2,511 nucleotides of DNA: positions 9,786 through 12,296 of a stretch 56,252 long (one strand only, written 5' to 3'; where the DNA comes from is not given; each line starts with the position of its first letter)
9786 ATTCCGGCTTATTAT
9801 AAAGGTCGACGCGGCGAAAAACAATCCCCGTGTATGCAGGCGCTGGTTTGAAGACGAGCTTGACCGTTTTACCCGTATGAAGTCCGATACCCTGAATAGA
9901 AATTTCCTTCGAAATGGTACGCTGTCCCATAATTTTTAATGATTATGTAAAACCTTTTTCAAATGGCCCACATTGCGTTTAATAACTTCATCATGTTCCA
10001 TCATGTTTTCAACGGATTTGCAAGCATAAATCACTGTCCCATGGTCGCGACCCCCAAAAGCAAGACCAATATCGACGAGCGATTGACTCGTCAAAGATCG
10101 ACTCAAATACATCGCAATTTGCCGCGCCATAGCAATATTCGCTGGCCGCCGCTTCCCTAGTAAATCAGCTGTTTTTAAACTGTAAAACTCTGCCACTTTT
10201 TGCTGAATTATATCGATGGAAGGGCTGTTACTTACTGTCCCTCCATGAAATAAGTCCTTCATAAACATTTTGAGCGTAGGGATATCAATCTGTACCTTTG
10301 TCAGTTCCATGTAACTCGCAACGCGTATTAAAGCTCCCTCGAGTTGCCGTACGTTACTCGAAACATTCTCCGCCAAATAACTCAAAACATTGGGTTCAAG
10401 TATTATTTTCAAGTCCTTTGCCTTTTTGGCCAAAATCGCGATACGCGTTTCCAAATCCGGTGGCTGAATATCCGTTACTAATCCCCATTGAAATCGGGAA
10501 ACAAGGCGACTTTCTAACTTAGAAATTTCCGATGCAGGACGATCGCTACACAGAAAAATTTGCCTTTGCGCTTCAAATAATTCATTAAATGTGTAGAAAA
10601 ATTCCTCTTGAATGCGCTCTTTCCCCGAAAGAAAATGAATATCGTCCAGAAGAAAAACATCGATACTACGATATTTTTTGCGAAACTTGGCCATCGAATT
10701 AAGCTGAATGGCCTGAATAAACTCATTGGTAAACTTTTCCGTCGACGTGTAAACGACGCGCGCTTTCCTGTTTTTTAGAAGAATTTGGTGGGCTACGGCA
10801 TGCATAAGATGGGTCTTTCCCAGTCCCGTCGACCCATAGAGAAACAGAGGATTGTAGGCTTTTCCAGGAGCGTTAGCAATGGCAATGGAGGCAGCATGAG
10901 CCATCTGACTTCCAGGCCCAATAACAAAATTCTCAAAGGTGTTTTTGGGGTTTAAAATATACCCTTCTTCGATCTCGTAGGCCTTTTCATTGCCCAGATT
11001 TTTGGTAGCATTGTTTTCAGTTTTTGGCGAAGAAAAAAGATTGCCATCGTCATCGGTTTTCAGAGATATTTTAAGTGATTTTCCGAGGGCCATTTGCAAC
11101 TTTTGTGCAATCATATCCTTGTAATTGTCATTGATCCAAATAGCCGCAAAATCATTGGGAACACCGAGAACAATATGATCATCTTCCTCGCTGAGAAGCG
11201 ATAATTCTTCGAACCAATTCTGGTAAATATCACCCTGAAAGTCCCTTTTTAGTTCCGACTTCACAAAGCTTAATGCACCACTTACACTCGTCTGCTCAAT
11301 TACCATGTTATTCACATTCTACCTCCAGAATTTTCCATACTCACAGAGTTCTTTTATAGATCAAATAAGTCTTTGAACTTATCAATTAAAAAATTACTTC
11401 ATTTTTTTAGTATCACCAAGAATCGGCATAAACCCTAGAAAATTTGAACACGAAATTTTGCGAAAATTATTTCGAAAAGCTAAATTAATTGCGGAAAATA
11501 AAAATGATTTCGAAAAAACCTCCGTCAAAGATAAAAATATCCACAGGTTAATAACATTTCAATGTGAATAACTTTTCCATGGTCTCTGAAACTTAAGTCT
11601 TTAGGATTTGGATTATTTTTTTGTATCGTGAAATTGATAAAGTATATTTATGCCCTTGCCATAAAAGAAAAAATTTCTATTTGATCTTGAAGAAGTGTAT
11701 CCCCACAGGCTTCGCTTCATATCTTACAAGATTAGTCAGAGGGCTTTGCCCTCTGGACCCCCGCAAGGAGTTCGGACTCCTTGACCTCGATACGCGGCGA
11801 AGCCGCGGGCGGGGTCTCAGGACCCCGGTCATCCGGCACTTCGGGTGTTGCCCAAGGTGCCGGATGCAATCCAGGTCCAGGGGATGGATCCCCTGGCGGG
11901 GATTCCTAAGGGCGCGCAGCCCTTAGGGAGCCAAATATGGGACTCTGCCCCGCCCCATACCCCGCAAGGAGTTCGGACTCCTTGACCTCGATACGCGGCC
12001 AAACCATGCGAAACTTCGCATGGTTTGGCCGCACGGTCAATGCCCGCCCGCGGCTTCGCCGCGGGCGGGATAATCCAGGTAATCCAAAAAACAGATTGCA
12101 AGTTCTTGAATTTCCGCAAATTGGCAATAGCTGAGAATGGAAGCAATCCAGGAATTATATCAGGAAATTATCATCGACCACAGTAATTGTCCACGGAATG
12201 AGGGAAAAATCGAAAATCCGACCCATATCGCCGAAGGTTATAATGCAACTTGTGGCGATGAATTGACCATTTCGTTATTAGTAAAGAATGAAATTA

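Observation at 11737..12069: Type locus of a mosaic family of GC-rich hairpin modules invading an AT-rich genome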

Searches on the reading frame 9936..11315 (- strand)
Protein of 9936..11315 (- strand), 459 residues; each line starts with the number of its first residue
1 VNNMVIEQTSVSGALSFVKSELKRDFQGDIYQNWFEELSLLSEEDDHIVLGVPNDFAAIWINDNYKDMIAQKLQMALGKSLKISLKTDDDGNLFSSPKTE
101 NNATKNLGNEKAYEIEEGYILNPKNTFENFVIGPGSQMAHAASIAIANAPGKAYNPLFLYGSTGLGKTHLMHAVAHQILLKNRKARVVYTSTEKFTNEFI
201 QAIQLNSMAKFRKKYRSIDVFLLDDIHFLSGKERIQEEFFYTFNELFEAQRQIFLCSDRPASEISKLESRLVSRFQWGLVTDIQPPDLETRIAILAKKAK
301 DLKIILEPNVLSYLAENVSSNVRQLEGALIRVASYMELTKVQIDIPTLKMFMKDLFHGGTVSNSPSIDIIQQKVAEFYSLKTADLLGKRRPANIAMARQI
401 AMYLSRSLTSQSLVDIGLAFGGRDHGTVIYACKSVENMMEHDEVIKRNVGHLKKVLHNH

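Call 10: search_protein_families(library=pfam, proteins=[window:9936-11315:-])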
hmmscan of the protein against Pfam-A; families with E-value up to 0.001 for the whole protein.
window:9936-11315:- (459 aa): 7 families
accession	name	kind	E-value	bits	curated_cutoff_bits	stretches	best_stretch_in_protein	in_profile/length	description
PF00308.24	Bac_DnaA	-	2.8e-68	229.6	23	1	121-282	1-162/162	Bacterial DnaA ATPAse domain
PF08299.17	Bac_DnaA_C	-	1.1e-26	93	31.5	1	367-435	1-69/69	Bacterial dnaA protein helix-turn-helix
PF11638.13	DnaA_N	-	1.6e-11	44.1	24.6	1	18-74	7-64/65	DnaA N-terminal domain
PF00004.35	AAA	-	3.3e-08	34.5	21.2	1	158-276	2-124/131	ATPase family associated with various cellular activities (AAA)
PF01695.23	IstB_IS21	-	4e-07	30.2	24.1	1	157-262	95-197/238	IstB-like ATP binding protein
PF01637.24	ATPase_2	-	0.00031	21.1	33.2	1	153-254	19-113/225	ATPase domain predominantly from Archaea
PF05496.18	RuvB_N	-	0.00039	20.7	27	1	139-247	18-111/159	Holliday junction DNA helicase RuvB P-loop domain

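Call 19: find_homologous_proteins(query=window:9936-11315:-, max_evalue=1e-30)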
Query window:9936-11315:- (459 aa): 8000 proteins with E <= 1e-30 among 8000 candidates; the best 120 are listed.
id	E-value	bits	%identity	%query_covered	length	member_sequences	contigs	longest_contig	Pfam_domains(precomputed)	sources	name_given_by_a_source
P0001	0.0e+0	1011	100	99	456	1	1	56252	PF11638.14,PF01695.24,PF00308.25,PF08299.18,PF00004.36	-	-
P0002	9.2e-284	960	95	99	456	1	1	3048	PF11638.14,PF01695.24,PF00308.25,PF08299.18,PF00004.36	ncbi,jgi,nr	ncbi:MAG: chromosomal replication initiator protein DnaA [Puniceicoccales bacterium]|jgi:chromosomal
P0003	1.3e-259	880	86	99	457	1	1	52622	PF11638.14,PF01695.24,PF00308.25,PF08299.18,PF00004.36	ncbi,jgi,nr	ncbi:MAG: chromosomal replication initiator protein DnaA [Puniceicoccales bacterium]|jgi:chromosomal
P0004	3.2e-258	875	87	99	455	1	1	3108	PF11638.14,PF01695.24,PF00308.25,PF08299.18,PF00004.36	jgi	jgi:chromosomal replication initiator protein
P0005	3.4e-256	869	84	100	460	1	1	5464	PF11638.14,PF01695.24,PF00308.25,PF08299.18,PF00004.36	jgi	jgi:chromosomal replication initiator protein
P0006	1.1e-255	867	86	99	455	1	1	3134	PF11638.14,PF01695.24,PF00308.25,PF08299.18,PF00004.36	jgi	jgi:chromosomal replication initiator protein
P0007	1.1e-255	867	86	99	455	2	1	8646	PF11638.14,PF01695.24,PF00308.25,PF08299.18,PF00004.36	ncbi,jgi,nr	ncbi:MAG: chromosomal replication initiator protein DnaA [Puniceicoccales bacterium]|jgi:chromosomal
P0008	2.1e-255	866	85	100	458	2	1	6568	PF11638.14,PF01695.24,PF00308.25,PF08299.18,PF00004.36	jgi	jgi:chromosomal replication initiator protein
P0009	1.1e-250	851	83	99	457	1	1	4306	PF11638.14,PF01695.24,PF00308.25,PF08299.18,PF00004.36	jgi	jgi:chromosomal replication initiator protein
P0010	3.8e-250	849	85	98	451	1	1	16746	PF11638.14,PF01695.24,PF00308.25,PF08299.18,PF00004.36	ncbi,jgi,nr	ncbi:MAG: chromosomal replication initiator protein DnaA [Puniceicoccales bacterium]|jgi:chromosomal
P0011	1.1e-229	781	76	100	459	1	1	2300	PF11638.14,PF01695.24,PF00308.25,PF08299.18,PF00004.36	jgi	jgi:chromosomal replication initiator protein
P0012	8.9e-222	755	75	99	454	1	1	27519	PF11638.14,PF01695.24,PF00308.25,PF08299.18,PF00004.36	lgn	-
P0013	1.8e-220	751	74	100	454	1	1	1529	PF11638.14,PF01695.24,PF00308.25,PF08299.18,PF00004.36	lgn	-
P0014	2.0e-220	751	74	99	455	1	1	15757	PF11638.14,PF01695.24,PF00308.25,PF08299.18,PF00004.36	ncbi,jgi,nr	ncbi:MAG: chromosomal replication initiator protein DnaA [Puniceicoccales bacterium]|jgi:chromosomal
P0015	3.0e-219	747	74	100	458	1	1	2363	PF11638.14,PF01695.24,PF00308.25,PF08299.18,PF00004.36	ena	-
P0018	4.9e-218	743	73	99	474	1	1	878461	PF11638.14,PF01695.24,PF00308.25,PF08299.18,PF00004.36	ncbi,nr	ncbi:MAG: chromosomal replication initiator protein DnaA [Verrucomicrobiota bacterium]|nr:MAG: chrom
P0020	6.2e-216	736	74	98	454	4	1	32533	PF11638.14,PF01695.24,PF00308.25,PF08299.18,PF00004.36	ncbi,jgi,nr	ncbi:MAG: chromosomal replication initiator protein DnaA [Puniceicoccales bacterium]|jgi:chromosomal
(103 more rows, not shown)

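Call 21: find_encoding_contigs(protein=P0003, flank=10000, max_places=3)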
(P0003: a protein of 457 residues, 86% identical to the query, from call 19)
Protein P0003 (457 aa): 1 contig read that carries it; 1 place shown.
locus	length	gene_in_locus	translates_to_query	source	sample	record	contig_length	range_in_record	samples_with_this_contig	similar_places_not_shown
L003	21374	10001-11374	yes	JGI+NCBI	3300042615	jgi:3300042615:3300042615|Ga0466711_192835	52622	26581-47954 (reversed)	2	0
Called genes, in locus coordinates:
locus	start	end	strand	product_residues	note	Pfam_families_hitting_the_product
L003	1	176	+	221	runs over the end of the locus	-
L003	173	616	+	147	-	-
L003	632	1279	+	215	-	-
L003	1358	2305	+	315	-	PF01699:Na_Ca_ex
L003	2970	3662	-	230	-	-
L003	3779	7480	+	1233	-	PF02811:PHP, PF07733:DNA_pol3_alpha, PF17657:DNA_pol3_finger, PF14579:HHH_6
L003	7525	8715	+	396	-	PF04392:ABC_sub_bind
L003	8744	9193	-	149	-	PF01592:NifU_N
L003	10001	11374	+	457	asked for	PF11638:DnaA_N, PF00308:Bac_DnaA, PF01695:IstB_IS21 (weak), PF00004:AAA, PF08299:Bac_DnaA_C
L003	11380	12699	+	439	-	PF03331:LpxC, PF22817:ApeP-like, PF07977:FabA, PF22818:ApeI-like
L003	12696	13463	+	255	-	PF25087:GMPPB_C (faint), PF00132:Hexapep (weak), PF13720:Acetyltransf_11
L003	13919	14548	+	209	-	PF00334:NDK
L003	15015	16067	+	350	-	PF00933:Glyco_hydro_3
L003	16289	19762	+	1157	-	-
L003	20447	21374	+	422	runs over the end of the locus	PF00483:NTP_transferase, PF24894:Hexapep_GlmU (weak), PF25247:LbH_GLGC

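Call 22: find_encoding_contigs(protein=P0002, flank=10000, max_places=3)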
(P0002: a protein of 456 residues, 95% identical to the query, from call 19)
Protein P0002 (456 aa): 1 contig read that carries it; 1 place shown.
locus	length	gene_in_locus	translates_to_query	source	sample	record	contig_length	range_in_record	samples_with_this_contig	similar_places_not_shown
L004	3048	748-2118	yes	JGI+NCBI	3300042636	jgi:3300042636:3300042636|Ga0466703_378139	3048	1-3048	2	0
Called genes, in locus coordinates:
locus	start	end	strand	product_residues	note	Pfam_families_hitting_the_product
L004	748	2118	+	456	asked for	PF11638:DnaA_N, PF00308:Bac_DnaA, PF01695:IstB_IS21 (weak), PF00004:AAA, PF08299:Bac_DnaA_C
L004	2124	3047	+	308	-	PF03331:LpxC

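Call 31: find_encoding_contigs(protein=P0010, flank=10000, max_places=2)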
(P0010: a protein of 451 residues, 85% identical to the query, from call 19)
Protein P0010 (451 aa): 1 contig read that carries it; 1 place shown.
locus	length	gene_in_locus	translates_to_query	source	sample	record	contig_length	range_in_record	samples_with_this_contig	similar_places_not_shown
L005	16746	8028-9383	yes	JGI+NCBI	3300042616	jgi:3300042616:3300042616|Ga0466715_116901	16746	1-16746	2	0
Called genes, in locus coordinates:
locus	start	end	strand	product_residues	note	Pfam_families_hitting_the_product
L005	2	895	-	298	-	PF03462:PCRF, PF00472:RF-1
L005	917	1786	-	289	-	PF00406:ADK, PF13207:AAA_17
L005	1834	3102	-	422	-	PF00483:NTP_transferase, PF24894:Hexapep_GlmU (weak), PF25247:LbH_GLGC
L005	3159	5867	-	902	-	-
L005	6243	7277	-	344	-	PF00933:Glyco_hydro_3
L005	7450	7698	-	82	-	-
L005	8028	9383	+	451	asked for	PF11638:DnaA_N, PF00308:Bac_DnaA, PF01695:IstB_IS21 (weak), PF00004:AAA, PF08299:Bac_DnaA_C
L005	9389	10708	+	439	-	PF03331:LpxC, PF22817:ApeP-like, PF07977:FabA, PF22818:ApeI-like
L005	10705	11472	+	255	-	PF00132:Hexapep (weak), PF25087:GMPPB_C (faint), PF13720:Acetyltransf_11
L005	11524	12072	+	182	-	PF00334:NDK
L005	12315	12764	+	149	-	PF01592:NifU_N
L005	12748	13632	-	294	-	PF04392:ABC_sub_bind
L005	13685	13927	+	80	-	-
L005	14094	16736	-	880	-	PF07733:DNA_pol3_alpha, PF17657:DNA_pol3_finger, PF14579:HHH_6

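Call 32: find_encoding_contigs(protein=P0012, flank=10000, max_places=2)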
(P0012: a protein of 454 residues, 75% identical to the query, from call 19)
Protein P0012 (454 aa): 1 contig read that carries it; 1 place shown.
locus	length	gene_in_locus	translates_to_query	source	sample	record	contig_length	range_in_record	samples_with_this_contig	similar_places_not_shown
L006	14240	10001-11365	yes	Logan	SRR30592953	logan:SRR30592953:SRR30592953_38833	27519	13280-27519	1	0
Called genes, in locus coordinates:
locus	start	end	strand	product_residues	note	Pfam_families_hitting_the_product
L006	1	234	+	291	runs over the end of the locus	PF00763:THF_DHG_CYH, PF02882:THF_DHG_CYH_C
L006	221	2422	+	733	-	PF17764:PriA_3primeBD, PF00270:DEAD, PF04851:ResIII, PF18319:Zn_ribbon_PriA, PF00271:Helicase_C, PF18074:PriA_C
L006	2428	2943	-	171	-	PF02542:YgbB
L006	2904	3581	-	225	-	-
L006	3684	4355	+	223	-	-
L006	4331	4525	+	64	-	-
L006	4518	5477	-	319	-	-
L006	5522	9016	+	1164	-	PF02811:PHP, PF07733:DNA_pol3_alpha, PF17657:DNA_pol3_finger, PF14579:HHH_6, PF01336:tRNA_anti-codon (faint)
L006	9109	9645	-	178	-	PF01592:NifU_N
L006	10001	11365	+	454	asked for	PF11638:DnaA_N, PF00308:Bac_DnaA, PF01695:IstB_IS21, PF00004:AAA, PF08299:Bac_DnaA_C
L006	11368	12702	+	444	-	PF03331:LpxC, PF22817:ApeP-like, PF07977:FabA, PF22818:ApeI-like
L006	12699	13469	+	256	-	PF00132:Hexapep (weak), PF25087:GMPPB_C (faint), PF13720:Acetyltransf_11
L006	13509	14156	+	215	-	PF00334:NDK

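Call 33: find_encoding_contigs(protein=P0018, flank=10000, max_places=2)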
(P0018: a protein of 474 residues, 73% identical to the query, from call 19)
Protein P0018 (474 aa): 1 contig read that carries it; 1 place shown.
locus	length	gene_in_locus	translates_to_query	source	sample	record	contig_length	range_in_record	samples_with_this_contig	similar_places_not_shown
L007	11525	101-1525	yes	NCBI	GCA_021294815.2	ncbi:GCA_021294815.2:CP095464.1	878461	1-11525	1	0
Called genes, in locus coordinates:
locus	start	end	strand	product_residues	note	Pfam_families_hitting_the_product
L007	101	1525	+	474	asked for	PF11638:DnaA_N, PF00308:Bac_DnaA, PF01695:IstB_IS21, PF00004:AAA, PF08299:Bac_DnaA_C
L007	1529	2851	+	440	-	PF03331:LpxC, PF22817:ApeP-like, PF07977:FabA, PF22818:ApeI-like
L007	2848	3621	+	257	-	PF25087:GMPPB_C (faint), PF00132:Hexapep (weak), PF13720:Acetyltransf_11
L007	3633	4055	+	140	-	PF00334:NDK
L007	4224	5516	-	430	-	PF13393:tRNA-synt_His, PF00587:tRNA-synt_2b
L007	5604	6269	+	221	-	-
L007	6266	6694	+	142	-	PF22817:ApeP-like (weak), PF07977:FabA, PF22818:ApeI-like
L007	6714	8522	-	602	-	PF07973:tRNA_SAD, PF00587:tRNA-synt_2b, PF03129:HGTP_anticodon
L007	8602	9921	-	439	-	PF00071:Ras (faint), PF00350:Dynamin_N (faint), PF01926:MMR_HSR1, PF02421:FeoB_N, PF01926:MMR_HSR1, PF02421:FeoB_N, PF00009:GTP_EFTU, PF14714:KH_dom-like, +5 more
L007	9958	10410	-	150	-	PF22811:Zn_ribbon_NrdR, PF03477:ATP-cone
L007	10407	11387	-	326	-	PF01210:NAD_Gly3P_dh_N, PF02558:ApbA, PF03807:F420_oxidored (weak), PF07479:NAD_Gly3P_dh_C, PF20618:GPD_NAD_C_bact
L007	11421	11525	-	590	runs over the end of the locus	PF13292:DXP_synthase_N, PF02779:Transket_pyr, PF02780:Transketolase_C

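Call 85: find_encoding_contigs(protein=P0020, flank=10000, max_places=1)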
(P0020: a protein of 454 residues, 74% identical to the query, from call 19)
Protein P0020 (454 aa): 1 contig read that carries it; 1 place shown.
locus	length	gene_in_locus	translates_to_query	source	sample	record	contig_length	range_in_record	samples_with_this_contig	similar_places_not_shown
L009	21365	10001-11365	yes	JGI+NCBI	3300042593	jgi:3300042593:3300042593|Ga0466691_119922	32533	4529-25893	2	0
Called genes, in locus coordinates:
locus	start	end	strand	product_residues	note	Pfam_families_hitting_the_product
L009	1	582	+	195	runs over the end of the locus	-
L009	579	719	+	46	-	-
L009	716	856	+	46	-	-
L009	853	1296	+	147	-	-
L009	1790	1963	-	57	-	-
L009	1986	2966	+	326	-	PF01699:Na_Ca_ex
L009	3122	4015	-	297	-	-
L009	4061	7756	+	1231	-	PF02811:PHP, PF07733:DNA_pol3_alpha, PF17657:DNA_pol3_finger, PF14579:HHH_6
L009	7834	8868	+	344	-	PF04392:ABC_sub_bind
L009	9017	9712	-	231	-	PF01592:NifU_N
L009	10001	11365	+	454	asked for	PF11638:DnaA_N, PF00308:Bac_DnaA, PF01695:IstB_IS21, PF00004:AAA, PF08299:Bac_DnaA_C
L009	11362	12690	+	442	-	PF03331:LpxC, PF22817:ApeP-like, PF07977:FabA, PF22818:ApeI-like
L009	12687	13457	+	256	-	PF00132:Hexapep (faint), PF25087:GMPPB_C (faint), PF13720:Acetyltransf_11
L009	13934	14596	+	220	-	PF00334:NDK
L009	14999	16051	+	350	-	PF00933:Glyco_hydro_3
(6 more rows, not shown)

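Call 86: find_encoding_contigs(protein=P0007, flank=10000, max_places=1)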
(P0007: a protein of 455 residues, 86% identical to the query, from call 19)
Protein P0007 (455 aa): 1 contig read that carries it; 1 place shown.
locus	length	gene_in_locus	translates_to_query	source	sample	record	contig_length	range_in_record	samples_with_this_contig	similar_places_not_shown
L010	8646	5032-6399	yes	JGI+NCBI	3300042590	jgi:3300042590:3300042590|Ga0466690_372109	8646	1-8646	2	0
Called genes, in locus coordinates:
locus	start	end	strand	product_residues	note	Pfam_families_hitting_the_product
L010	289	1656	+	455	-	PF00753:Lactamase_B, PF12706:Lactamase_B_2 (weak), PF16661:Lactamase_B_6 (weak), PF10996:Beta-Casp, PF07521:RMMBL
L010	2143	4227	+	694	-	PF13597:NRDD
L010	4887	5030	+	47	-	-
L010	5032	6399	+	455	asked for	PF11638:DnaA_N, PF00308:Bac_DnaA, PF01695:IstB_IS21, PF00004:AAA, PF08299:Bac_DnaA_C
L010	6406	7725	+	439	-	PF03331:LpxC, PF22817:ApeP-like, PF07977:FabA, PF22818:ApeI-like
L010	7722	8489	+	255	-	PF00132:Hexapep (faint), PF25087:GMPPB_C (weak), PF13720:Acetyltransf_11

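Call 87: find_encoding_contigs(protein=P0008, flank=10000, max_places=1)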
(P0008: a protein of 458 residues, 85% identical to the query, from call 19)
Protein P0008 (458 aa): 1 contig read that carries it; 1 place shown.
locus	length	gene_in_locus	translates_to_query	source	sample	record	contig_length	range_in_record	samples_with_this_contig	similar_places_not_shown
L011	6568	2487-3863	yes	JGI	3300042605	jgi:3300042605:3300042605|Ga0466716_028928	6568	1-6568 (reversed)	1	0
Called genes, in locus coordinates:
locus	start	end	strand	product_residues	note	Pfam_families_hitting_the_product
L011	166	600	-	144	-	PF01592:NifU_N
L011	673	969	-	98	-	PF02482:Ribosomal_S30AE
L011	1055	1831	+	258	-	PF00005:ABC_tran, PF13304:AAA_21 (weak)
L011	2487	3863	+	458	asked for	PF11638:DnaA_N, PF00308:Bac_DnaA, PF01695:IstB_IS21 (weak), PF00004:AAA, PF08299:Bac_DnaA_C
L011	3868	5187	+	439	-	PF03331:LpxC, PF22817:ApeP-like, PF07977:FabA, PF22818:ApeI-like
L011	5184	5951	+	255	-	PF25087:GMPPB_C (faint), PF00132:Hexapep (weak), PF13720:Acetyltransf_11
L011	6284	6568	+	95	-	?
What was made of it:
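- Synteny breaks lie next to the copy upstream of dnaA in L005, L010 and L011 (calls 31, 86, 87).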

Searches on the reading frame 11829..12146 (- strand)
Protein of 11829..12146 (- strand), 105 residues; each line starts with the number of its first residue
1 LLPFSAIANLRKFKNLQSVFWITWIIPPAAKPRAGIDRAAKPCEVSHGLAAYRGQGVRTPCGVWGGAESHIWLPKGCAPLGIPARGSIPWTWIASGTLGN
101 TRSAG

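Call 49: find_homologous_proteins(query=window:11829-12146:-, max_evalue=0.001)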
Query window:11829-12146:- (105 aa): 1 proteins with E <= 0.001 among 4 candidates.
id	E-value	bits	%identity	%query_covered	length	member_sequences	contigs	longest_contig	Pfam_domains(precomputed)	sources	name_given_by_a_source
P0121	1.6e-11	62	83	38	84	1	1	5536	-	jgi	jgi:hypothetical protein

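Call 50: find_encoding_contigs(protein=P0121, flank=6000, max_places=4)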
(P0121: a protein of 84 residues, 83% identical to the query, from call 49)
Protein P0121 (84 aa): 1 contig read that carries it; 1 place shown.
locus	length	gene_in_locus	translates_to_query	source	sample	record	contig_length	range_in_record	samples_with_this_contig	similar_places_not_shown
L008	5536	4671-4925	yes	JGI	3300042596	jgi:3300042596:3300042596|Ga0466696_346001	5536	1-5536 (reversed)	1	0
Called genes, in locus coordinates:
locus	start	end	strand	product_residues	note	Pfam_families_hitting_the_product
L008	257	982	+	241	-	PF00005:ABC_tran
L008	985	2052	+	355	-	PF08282:Hydrolase_3 (faint)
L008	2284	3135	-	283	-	PF01694:Rhomboid, PF20216:DUF6576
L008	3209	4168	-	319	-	PF04055:Radical_SAM, PF06968:BATS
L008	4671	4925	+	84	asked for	-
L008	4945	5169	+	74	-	-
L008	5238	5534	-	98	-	?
